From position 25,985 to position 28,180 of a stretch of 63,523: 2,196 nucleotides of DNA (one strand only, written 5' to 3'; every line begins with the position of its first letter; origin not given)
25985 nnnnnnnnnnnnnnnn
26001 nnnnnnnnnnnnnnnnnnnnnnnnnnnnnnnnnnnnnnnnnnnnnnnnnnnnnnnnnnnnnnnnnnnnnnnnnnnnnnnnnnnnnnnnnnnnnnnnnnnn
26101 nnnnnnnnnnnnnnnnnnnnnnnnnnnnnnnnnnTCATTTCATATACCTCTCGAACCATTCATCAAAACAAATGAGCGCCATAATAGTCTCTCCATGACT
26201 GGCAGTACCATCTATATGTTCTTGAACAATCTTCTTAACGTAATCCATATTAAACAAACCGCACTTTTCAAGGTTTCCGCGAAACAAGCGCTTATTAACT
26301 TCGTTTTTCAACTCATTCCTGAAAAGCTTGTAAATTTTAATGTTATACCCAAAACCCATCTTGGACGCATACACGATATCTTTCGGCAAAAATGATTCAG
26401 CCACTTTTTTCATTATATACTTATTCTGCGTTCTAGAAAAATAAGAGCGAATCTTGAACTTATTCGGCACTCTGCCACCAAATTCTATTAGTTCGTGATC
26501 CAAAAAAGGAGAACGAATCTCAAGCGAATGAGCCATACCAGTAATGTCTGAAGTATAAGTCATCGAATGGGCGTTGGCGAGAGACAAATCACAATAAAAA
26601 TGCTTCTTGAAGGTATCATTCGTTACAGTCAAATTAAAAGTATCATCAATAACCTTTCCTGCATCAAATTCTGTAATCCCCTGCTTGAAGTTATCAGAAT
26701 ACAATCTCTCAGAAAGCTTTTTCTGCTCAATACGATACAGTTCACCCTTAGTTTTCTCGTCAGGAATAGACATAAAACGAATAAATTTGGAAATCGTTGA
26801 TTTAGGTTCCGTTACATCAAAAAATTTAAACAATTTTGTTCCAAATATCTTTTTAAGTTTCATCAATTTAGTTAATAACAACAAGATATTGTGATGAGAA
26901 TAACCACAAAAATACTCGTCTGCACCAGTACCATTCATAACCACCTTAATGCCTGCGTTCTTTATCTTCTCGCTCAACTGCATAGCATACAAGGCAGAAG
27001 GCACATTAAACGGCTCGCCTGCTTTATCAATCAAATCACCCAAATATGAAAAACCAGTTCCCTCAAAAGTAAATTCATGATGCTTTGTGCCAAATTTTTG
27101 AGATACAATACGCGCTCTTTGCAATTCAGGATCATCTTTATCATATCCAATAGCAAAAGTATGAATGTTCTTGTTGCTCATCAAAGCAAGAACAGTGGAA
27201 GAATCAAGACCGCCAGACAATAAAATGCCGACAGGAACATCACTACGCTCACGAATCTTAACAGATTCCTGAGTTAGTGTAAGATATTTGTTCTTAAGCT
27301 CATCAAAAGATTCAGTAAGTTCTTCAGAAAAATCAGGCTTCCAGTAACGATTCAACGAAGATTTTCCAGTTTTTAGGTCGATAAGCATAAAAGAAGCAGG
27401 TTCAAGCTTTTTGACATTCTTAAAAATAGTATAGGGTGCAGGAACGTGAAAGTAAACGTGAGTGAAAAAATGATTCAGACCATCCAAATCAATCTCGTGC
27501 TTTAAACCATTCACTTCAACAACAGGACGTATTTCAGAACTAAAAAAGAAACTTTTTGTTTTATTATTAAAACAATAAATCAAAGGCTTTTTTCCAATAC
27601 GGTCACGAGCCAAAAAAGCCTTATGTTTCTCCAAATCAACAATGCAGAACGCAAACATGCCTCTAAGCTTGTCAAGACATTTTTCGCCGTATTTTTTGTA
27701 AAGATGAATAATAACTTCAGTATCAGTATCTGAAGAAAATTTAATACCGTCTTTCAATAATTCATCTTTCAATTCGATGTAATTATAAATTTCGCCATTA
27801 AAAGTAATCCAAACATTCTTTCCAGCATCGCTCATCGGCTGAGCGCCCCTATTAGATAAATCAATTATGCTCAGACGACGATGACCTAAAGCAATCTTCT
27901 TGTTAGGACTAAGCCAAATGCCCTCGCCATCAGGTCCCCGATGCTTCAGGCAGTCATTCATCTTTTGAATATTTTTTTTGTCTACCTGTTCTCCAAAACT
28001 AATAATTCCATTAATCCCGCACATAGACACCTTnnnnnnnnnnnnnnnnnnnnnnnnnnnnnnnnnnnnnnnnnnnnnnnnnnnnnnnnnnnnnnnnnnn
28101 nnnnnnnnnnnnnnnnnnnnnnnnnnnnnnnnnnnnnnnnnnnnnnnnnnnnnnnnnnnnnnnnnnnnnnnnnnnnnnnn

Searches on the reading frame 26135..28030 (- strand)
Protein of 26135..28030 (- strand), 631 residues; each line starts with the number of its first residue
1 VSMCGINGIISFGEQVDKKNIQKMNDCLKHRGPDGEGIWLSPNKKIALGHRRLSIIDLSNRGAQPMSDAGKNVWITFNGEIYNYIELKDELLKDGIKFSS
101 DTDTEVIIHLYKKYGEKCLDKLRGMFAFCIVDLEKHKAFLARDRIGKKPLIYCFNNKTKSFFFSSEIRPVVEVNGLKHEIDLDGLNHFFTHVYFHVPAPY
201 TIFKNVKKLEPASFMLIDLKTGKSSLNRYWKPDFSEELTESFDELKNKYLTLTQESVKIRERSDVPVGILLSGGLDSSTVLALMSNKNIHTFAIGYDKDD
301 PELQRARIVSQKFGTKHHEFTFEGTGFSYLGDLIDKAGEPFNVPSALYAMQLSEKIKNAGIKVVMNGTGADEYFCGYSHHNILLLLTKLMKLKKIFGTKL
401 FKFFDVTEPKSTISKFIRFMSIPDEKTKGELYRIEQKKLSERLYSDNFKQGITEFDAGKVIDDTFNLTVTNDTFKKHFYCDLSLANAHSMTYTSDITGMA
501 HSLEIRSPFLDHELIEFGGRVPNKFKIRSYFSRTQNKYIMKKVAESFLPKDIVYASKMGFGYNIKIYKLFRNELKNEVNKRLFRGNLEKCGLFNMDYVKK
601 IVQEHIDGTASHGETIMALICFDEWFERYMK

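Call 50: search_protein_families(library=pfam, proteins=[window:26135-28030:-], max_evalue=0.0001)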
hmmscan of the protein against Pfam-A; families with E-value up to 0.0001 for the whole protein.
window:26135-28030:- (631 aa): 3 families
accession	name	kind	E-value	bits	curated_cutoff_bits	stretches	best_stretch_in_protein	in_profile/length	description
PF00733.27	Asn_synthase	-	6e-69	233.8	21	1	251-627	4-354/354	Asparagine synthase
PF13537.11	GATase_7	-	2.3e-43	147.6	25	1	50-169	1-120/123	Glutamine amidotransferase domain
PF13522.11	GATase_6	-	1.3e-42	145.3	27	1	33-166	1-130/130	Glutamine amidotransferase domain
